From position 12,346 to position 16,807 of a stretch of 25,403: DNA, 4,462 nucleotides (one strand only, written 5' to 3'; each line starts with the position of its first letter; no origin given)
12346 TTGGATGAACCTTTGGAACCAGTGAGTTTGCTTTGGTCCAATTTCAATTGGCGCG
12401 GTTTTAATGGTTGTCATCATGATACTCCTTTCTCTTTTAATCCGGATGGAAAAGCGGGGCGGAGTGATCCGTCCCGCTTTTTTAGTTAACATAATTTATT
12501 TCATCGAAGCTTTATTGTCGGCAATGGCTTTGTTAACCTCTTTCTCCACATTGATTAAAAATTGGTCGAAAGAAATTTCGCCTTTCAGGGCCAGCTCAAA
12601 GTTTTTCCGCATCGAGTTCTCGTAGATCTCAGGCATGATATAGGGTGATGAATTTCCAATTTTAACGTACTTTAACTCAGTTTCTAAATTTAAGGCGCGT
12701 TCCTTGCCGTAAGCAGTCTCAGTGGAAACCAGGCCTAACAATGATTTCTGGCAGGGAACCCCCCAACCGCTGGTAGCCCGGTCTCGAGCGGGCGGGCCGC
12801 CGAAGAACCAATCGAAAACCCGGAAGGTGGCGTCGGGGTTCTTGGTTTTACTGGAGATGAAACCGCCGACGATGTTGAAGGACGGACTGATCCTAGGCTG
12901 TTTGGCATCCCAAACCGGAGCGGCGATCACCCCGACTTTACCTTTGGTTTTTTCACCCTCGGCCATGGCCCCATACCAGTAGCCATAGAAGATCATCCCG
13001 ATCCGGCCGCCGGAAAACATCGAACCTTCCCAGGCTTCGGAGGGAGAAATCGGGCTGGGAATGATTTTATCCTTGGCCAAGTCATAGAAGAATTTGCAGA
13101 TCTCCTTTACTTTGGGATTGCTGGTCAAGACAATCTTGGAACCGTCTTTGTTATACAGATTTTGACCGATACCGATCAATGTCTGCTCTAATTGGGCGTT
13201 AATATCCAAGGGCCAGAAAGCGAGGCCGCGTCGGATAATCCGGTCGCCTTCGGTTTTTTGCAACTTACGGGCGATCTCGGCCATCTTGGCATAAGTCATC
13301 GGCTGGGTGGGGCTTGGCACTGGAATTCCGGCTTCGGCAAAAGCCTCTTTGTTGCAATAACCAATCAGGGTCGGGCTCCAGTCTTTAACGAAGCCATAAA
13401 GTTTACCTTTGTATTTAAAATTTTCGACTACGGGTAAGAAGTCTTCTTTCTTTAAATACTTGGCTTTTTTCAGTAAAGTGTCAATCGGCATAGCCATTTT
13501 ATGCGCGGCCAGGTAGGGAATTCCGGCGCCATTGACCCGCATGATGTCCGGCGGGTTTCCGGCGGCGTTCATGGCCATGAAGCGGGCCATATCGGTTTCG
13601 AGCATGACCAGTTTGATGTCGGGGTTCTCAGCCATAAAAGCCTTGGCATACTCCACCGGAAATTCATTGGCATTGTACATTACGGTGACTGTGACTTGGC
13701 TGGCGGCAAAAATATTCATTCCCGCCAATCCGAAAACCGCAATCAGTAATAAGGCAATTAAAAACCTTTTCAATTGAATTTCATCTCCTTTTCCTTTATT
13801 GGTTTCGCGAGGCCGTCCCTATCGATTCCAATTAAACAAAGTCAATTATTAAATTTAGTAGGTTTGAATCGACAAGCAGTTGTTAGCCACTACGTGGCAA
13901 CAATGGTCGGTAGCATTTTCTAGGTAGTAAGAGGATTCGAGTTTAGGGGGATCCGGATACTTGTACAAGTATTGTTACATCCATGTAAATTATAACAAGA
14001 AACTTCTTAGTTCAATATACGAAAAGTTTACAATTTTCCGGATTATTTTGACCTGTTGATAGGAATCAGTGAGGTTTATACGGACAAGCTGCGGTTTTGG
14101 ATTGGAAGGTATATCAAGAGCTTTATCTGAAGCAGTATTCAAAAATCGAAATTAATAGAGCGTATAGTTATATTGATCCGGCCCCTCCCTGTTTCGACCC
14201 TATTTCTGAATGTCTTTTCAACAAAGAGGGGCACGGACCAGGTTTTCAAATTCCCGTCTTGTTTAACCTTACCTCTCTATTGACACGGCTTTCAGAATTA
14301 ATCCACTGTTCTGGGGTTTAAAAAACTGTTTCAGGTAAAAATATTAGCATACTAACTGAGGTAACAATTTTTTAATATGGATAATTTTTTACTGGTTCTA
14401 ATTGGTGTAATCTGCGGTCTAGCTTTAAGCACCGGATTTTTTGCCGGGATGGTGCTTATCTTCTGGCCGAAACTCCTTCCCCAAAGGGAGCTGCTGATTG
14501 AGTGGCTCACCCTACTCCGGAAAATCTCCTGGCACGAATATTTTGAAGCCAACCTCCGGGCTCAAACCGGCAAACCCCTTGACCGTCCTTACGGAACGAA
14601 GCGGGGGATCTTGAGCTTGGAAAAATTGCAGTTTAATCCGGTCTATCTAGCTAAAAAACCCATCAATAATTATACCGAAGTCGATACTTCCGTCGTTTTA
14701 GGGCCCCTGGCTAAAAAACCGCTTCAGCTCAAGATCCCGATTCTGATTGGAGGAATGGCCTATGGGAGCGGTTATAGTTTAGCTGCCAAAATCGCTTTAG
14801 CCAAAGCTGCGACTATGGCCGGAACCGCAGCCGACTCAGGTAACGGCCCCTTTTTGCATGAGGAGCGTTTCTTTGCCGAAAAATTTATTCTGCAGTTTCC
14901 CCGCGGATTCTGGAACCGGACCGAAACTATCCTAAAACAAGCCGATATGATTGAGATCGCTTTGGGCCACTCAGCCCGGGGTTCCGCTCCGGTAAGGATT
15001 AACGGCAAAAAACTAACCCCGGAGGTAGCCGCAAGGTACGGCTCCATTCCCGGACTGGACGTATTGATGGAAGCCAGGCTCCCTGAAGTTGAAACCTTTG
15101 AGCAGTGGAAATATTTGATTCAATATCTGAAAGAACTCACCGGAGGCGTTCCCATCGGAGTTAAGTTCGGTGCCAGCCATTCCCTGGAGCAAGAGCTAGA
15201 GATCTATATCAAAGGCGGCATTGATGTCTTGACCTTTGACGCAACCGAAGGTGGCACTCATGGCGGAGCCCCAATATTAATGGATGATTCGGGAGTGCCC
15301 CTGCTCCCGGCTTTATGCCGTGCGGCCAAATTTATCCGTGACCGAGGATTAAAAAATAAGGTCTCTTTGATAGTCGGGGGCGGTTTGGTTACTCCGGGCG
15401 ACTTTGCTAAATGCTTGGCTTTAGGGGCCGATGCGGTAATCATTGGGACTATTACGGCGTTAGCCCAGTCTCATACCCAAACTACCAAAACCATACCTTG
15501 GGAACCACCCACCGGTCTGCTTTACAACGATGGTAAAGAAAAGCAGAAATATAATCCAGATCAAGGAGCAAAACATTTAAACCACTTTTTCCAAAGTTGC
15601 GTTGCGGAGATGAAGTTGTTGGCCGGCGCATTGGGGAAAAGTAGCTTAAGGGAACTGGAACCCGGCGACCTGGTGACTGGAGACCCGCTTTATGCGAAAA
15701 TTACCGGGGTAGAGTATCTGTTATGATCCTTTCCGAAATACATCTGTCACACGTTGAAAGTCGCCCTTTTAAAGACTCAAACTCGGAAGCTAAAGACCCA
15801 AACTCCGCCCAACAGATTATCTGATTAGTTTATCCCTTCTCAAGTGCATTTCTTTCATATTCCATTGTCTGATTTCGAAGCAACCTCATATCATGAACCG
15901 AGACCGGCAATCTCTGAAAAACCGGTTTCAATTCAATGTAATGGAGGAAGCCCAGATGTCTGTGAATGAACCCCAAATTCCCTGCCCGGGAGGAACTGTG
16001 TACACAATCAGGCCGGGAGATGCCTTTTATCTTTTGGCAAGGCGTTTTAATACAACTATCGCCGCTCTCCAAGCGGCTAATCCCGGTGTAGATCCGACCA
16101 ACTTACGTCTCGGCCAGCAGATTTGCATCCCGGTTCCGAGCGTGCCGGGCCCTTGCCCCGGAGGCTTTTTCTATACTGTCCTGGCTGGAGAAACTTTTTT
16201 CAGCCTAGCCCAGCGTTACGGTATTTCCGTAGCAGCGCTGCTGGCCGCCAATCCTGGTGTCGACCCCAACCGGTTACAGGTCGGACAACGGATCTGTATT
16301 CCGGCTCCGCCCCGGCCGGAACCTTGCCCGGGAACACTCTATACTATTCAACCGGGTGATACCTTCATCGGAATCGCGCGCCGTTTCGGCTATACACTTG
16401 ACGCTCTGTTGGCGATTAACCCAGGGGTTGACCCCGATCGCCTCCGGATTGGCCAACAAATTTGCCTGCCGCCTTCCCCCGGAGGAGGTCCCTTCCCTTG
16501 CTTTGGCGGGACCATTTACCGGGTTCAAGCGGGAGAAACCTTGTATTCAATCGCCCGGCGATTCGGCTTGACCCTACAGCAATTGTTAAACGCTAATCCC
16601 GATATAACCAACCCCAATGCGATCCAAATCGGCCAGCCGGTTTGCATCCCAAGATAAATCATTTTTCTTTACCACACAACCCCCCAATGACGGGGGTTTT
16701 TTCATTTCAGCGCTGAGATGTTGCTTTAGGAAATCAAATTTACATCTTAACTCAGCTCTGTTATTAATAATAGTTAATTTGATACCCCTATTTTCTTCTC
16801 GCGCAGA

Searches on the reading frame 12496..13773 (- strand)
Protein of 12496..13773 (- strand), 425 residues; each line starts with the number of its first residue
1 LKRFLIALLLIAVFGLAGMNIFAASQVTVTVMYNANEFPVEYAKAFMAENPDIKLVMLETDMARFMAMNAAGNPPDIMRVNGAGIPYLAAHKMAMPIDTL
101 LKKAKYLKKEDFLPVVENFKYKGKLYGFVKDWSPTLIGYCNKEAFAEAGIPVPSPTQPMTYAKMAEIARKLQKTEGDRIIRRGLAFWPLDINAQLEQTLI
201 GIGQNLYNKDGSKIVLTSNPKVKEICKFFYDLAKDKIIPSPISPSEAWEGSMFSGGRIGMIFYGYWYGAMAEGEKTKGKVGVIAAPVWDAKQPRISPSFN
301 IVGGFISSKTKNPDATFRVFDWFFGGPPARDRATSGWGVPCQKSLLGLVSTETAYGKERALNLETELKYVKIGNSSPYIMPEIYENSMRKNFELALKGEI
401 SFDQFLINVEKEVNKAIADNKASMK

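Call 85: search_protein_families(library=pfam, proteins=[window:12496-13773:-], max_evalue=0.00001)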
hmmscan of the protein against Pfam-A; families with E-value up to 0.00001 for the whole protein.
window:12496-13773:- (425 aa): 2 families
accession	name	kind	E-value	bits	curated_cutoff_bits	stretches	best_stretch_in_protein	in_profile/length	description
PF01547.30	SBP_bac_1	-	3.2e-23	83.6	26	1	41-324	12-301/307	Bacterial extracellular solute-binding protein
PF13416.11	SBP_bac_8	-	1.4e-20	74.6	27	1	41-324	1-244/279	Bacterial extracellular solute-binding protein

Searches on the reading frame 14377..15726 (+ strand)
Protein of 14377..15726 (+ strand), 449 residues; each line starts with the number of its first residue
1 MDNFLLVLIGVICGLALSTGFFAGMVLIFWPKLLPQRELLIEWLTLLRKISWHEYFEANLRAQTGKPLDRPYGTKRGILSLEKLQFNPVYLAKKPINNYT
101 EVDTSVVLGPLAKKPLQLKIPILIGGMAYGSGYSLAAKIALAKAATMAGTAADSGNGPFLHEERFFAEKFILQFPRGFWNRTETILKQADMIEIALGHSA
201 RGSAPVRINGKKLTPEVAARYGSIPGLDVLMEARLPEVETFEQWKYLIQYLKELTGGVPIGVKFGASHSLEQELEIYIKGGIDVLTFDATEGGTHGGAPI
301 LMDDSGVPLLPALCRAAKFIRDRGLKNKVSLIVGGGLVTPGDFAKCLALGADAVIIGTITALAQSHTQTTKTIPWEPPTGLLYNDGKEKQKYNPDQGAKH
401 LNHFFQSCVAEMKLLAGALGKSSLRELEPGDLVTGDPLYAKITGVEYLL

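Call 3: search_protein_families(library=pfam, proteins=[window:14377-15726:+], max_evalue=0.01)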
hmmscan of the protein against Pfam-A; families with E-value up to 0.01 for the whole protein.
window:14377-15726:+ (449 aa): 5 families
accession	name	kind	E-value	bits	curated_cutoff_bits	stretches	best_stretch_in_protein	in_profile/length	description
PF01645.23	Glu_synthase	-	5.2e-50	171.1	20.4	1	112-421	59-368/369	Conserved region in glutamate synthase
PF00478.31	IMPDH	-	2.1e-07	30.7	25.6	1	305-362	188-241/345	IMP dehydrogenase / GMP reductase domain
PF01070.24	FMN_dh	-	8.5e-06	25.5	24.9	1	325-363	270-308/350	FMN-dependent dehydrogenase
PF03060.21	NMO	-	8.9e-05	22.5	28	1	272-359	147-224/331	Nitronate monooxygenase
PF00977.27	His_biosynth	-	0.0046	16.9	23.6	1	328-361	73-106/228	Histidine biosynthesis protein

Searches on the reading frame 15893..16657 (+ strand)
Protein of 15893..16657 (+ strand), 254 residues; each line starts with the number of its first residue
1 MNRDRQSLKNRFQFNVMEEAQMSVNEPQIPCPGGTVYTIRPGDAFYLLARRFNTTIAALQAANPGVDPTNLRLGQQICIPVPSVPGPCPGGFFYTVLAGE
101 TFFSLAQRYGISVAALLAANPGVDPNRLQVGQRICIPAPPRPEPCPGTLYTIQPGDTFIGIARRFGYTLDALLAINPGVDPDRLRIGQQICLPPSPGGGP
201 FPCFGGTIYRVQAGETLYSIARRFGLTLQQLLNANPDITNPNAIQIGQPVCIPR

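Call 3: search_protein_families(library=pfam, proteins=[window:15893-16657:+], max_evalue=0.01)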
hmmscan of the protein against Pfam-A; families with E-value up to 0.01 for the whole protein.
window:15893-16657:+ (254 aa): 8 families
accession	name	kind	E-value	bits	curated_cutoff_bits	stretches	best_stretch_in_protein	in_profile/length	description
PF01476.26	LysM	-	9.3e-64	211.6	20.9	4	209-253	1-43/43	LysM domain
PF23457.1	LysM2_NFP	-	5.8e-24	84.4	36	1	37-81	8-55/56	NFP LysM2 domain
PF23472.1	LysM2_CERK1_LYK3_4_5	-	5.9e-14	52.2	27.4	0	35-81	6-55/56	LYK3/4/5 LysM2 domain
PF23473.1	LysM3_LYK4_5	-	2.9e-13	50.1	29.3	1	209-235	5-31/48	LYK4/5 LysM3 domain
PF23577.1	LysM_RLK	-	5.9e-08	33.1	27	0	209-233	3-26/44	LysM domain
PF23446.1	LysM1_NFP_LYK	-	8.7e-07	30.2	36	0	208-253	7-54/60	NFP/LYK LysM1 domain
PF05489.18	Phage_tail_X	-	7.5e-06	25.9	22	0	36-81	3-53/60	Phage Tail Protein X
PF17758.7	Prot_ATP_ID_OB_N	-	3.6e-05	23.8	23.4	0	173-192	26-45/62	Proteasomal ATPase OB N-terminal domain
